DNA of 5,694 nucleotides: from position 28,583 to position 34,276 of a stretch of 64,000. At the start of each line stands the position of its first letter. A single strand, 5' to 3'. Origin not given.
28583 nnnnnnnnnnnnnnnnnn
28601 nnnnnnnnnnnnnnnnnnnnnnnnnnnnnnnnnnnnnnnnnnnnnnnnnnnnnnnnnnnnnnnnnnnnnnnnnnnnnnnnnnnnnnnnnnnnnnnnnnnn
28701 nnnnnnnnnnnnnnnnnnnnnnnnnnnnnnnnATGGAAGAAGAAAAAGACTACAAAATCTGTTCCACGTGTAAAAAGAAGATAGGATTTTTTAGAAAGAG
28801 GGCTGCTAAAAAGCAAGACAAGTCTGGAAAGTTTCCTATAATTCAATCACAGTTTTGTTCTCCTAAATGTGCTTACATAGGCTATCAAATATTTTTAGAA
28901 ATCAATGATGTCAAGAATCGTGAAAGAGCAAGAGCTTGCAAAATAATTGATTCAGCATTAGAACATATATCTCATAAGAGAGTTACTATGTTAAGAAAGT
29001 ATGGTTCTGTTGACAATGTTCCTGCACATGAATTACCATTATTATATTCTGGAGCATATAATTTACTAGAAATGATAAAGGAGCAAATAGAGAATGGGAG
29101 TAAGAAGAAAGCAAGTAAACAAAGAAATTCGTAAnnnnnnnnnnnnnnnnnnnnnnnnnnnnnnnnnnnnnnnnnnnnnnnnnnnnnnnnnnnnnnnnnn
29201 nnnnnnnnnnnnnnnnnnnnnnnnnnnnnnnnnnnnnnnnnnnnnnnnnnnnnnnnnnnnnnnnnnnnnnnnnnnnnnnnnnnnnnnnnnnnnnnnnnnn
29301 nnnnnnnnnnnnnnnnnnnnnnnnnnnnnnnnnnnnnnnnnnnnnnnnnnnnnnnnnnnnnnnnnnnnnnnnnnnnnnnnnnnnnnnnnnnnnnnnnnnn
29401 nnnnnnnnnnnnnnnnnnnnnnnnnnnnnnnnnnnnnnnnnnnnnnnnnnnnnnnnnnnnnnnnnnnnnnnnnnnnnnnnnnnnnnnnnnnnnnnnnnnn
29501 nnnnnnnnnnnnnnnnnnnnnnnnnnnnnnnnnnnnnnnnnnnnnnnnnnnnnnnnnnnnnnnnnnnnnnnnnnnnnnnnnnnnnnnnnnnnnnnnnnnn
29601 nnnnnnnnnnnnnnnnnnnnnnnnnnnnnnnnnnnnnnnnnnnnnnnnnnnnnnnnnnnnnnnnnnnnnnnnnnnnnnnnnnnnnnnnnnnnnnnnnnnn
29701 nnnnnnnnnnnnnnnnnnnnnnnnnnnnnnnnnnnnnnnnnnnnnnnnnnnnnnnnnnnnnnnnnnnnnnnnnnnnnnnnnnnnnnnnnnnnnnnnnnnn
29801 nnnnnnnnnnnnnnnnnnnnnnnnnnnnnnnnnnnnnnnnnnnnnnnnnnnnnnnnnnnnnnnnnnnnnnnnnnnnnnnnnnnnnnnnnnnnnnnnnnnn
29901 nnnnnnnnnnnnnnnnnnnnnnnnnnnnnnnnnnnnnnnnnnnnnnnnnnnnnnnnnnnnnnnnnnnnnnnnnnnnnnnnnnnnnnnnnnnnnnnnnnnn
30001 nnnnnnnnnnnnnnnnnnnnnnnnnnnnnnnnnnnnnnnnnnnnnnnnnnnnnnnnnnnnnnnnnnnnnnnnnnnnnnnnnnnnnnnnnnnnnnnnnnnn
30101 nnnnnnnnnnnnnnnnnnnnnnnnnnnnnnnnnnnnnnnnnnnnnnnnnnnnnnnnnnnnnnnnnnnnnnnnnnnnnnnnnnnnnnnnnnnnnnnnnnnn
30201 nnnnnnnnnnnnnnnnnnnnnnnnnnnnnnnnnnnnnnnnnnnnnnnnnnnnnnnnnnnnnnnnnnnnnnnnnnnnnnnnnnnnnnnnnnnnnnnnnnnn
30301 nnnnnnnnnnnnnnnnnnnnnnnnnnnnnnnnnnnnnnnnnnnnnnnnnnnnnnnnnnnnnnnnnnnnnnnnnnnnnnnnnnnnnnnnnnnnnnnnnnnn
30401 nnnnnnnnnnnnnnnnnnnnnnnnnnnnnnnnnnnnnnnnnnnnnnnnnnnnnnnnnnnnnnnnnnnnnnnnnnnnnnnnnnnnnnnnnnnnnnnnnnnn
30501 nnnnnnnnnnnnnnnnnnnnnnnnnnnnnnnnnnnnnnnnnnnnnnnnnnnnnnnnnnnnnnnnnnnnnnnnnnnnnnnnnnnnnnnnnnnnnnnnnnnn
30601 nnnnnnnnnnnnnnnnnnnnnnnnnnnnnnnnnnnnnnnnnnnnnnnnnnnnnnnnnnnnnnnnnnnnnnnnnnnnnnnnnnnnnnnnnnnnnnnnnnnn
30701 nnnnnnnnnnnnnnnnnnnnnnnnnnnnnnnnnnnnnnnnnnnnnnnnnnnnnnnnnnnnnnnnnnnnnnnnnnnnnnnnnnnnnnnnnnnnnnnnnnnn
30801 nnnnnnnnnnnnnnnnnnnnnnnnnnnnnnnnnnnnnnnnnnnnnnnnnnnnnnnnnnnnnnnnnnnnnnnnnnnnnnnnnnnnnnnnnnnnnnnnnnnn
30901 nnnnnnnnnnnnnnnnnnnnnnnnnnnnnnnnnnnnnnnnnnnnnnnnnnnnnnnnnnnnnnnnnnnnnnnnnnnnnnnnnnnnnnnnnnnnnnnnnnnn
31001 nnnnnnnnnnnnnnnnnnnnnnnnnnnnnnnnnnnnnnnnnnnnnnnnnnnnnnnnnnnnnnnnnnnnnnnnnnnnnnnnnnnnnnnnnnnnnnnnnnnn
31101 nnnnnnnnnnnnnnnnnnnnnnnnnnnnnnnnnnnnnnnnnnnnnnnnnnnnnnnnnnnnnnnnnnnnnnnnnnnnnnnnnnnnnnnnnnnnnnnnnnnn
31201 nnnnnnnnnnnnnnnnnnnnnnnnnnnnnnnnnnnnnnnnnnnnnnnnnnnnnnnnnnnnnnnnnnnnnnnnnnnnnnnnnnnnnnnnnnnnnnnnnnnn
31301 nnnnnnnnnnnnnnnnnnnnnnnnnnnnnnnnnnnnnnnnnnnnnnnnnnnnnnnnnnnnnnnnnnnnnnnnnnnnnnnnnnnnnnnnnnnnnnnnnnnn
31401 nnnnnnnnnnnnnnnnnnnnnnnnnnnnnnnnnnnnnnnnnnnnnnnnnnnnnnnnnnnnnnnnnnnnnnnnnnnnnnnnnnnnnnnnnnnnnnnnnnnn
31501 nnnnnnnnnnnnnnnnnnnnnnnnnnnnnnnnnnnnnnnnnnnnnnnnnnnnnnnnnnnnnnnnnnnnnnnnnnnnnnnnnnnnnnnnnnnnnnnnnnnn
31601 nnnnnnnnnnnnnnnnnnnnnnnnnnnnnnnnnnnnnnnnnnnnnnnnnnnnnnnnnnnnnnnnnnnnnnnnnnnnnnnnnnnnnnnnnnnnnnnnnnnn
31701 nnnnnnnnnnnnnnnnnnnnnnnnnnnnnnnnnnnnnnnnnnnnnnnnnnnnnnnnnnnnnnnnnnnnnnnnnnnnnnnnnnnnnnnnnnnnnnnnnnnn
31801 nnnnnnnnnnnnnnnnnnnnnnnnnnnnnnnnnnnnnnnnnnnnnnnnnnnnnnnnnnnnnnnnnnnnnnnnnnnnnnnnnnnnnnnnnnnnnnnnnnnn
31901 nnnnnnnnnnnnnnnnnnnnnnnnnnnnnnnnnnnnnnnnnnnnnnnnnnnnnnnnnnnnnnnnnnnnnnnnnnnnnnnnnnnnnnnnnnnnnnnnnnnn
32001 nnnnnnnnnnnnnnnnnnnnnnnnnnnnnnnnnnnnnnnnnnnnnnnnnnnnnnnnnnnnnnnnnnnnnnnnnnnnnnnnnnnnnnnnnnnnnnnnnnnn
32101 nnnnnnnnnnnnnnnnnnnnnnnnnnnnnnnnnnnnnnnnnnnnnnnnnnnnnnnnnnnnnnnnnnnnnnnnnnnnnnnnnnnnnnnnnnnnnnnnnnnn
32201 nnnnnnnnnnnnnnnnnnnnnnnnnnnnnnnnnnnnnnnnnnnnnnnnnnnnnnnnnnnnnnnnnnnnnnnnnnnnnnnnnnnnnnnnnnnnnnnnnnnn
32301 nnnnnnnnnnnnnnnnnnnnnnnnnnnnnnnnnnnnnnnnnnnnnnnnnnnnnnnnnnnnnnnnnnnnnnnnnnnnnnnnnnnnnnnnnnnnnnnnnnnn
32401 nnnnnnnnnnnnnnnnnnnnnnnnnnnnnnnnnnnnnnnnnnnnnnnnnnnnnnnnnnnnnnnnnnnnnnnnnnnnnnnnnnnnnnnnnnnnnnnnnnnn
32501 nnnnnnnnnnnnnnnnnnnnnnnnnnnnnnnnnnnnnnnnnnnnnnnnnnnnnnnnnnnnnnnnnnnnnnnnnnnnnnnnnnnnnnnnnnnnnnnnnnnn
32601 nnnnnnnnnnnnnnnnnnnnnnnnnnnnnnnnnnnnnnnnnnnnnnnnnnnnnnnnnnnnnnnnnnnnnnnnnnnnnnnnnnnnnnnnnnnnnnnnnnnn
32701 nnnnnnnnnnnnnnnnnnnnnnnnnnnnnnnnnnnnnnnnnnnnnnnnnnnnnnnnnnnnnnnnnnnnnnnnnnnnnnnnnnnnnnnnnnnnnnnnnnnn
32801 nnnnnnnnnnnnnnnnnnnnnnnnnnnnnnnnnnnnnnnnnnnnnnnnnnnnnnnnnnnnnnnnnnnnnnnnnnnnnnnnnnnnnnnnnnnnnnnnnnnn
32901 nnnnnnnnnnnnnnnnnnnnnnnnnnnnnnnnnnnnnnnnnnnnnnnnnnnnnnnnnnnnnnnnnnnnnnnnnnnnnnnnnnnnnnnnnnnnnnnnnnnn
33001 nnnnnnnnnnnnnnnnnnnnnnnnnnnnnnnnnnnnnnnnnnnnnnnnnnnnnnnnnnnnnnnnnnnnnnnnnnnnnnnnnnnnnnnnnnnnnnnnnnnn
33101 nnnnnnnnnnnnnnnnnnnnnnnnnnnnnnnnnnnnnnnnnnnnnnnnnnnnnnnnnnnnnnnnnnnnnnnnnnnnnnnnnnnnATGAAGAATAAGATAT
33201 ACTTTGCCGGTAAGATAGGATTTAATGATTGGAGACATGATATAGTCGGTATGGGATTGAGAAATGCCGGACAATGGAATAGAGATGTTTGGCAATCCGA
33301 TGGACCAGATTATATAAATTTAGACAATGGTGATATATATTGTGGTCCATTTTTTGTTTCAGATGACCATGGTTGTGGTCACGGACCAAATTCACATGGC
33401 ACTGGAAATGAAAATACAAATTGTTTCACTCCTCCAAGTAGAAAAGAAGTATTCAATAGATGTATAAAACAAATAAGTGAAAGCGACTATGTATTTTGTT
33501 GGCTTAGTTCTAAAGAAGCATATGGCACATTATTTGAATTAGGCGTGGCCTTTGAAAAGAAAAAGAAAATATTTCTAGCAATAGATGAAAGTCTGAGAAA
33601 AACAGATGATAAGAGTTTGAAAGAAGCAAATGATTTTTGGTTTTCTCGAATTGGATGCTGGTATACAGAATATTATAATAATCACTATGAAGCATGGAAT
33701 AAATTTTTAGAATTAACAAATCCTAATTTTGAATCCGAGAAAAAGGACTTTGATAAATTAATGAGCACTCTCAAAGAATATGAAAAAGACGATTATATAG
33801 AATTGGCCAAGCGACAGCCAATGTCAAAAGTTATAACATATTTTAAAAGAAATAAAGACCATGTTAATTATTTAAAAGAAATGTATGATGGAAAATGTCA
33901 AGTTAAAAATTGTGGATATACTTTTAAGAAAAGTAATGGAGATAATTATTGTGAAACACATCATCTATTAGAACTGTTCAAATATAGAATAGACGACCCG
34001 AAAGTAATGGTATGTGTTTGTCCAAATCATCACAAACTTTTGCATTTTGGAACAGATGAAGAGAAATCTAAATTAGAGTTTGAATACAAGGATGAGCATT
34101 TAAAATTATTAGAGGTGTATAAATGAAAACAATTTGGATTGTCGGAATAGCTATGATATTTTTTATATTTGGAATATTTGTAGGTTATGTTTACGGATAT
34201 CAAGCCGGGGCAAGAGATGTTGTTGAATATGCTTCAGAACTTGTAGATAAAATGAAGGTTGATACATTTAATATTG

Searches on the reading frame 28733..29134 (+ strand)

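Call 89: search_protein_families(library=phrogs, proteins=[window:28733-29134:+], max_evalue=0.01)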
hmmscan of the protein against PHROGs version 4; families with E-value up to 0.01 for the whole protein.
window:28733-29134:+ (133 aa): 1 family
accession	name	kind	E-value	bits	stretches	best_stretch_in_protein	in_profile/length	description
phrog_4086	-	unknown function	0.00093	19.7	1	70-129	129-187/243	-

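Call 90: search_protein_families(library=pfam, proteins=[window:28733-29134:+], max_evalue=0.01)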
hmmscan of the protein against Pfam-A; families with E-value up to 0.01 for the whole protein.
window:28733-29134:+ (133 aa): 0 families

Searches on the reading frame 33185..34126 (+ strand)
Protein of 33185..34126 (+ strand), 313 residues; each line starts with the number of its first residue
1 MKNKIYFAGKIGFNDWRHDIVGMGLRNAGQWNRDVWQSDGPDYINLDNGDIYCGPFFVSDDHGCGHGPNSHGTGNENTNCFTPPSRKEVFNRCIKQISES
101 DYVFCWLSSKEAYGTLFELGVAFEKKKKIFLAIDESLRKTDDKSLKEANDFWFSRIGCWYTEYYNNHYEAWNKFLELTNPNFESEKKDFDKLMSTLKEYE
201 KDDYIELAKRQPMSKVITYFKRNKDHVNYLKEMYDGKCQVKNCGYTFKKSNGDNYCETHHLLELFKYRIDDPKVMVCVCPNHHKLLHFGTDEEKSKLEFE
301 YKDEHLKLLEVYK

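Call 14: search_protein_families(library=pfam, proteins=[window:33185-34126:+], max_evalue=0.01)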
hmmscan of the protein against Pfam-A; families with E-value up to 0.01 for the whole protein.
window:33185-34126:+ (313 aa): 2 families
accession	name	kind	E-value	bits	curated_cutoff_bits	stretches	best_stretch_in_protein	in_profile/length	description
PF05014.21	Nuc_deoxyrib_tr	-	2.6e-07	31.2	28.8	1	85-138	48-102/117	Nucleoside 2-deoxyribosyltransferase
PF15891.11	Nuc_deoxyri_tr2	-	0.00013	22.7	30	0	81-134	49-103/105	Nucleoside 2-deoxyribosyltransferase like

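Call 15: search_protein_families(library=phrogs, proteins=[window:33185-34126:+], max_evalue=0.01)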
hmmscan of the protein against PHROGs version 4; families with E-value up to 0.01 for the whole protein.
window:33185-34126:+ (313 aa): 3 families
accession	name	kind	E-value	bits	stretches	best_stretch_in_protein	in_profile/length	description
phrog_15103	-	unknown function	2.4e-15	57.7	1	215-297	183-265/280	-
phrog_7995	-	DNA, RNA and nucleotide metabolism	0.00071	20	1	80-135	77-133/336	nucleoside deoxyribosyltransferase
phrog_1817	-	DNA, RNA and nucleotide metabolism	0.0065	17.1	0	87-135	62-109/192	nucleoside 2-deoxyribosyltransferase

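Call 46: search_protein_families(library=ncbifam, proteins=[window:33185-34126:+], max_evalue=0.001)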
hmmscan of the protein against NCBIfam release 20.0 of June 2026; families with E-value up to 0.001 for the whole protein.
window:33185-34126:+ (313 aa): 0 families
